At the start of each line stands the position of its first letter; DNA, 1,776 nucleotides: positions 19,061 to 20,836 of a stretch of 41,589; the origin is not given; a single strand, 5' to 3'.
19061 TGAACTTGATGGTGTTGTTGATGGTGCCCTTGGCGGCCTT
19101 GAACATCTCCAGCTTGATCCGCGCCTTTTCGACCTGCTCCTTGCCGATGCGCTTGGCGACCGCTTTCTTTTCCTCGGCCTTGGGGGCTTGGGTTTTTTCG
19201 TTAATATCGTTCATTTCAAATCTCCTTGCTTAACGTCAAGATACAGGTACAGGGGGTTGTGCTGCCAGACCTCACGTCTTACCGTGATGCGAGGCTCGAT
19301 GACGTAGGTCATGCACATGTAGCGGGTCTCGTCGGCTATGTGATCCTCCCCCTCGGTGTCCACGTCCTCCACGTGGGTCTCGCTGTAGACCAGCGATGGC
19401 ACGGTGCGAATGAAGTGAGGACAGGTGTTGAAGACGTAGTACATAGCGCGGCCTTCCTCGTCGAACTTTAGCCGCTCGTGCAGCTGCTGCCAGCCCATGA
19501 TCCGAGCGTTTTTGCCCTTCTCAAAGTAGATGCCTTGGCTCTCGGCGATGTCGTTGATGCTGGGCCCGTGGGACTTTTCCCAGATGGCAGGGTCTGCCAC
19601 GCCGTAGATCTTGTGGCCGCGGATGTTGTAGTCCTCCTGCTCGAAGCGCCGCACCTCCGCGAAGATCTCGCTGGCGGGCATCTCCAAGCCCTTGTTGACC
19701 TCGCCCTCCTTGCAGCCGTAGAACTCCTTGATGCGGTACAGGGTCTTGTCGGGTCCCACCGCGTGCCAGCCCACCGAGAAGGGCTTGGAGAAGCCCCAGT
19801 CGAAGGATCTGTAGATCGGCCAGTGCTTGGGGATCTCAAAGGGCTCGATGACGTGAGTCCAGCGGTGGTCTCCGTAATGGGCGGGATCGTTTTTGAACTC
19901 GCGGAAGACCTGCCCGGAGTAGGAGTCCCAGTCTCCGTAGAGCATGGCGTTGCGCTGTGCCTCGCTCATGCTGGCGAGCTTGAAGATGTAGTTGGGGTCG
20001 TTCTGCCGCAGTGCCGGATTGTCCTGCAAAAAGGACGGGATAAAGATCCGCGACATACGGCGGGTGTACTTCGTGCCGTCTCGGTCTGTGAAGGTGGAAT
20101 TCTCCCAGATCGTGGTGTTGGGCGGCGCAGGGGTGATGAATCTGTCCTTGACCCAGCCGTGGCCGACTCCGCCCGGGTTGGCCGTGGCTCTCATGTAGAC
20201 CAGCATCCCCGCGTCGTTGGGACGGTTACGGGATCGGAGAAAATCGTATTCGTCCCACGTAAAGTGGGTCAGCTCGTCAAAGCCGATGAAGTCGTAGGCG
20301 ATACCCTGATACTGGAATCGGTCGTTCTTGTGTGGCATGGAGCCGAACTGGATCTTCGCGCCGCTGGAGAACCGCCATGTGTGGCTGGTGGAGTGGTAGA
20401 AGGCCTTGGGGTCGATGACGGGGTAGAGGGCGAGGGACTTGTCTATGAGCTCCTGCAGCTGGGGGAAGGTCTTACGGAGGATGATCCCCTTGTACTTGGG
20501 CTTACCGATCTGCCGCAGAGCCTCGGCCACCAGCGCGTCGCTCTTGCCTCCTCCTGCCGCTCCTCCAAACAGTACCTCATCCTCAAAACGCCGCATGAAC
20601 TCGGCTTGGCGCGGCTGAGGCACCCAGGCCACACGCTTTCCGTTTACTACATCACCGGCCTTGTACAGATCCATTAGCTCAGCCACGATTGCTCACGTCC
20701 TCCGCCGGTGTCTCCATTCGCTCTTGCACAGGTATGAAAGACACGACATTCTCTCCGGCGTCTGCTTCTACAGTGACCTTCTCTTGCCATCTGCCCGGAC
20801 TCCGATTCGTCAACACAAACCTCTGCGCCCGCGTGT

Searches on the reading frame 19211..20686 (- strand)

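Call 6: search_protein_families(library=phrogs, proteins=[window:19211-20686:-], max_evalue=0.001)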
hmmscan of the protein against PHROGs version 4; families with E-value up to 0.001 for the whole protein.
window:19211-20686:- (491 aa): 5 families
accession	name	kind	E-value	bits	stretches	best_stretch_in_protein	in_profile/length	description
phrog_979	-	head and packaging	1.7e-56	193.2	1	16-255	147-408/642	terminase large subunit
phrog_2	-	head and packaging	5.4e-37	129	1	15-470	259-596/807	terminase large subunit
phrog_9526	-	head and packaging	8.7e-22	78.9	1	35-159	26-154/280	terminase large subunit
phrog_10250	-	head and packaging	2.7e-10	41.3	1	246-463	11-217/228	terminase large subunit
phrog_5653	-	head and packaging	3.9e-09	37.5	1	277-468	18-187/199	terminase large subunit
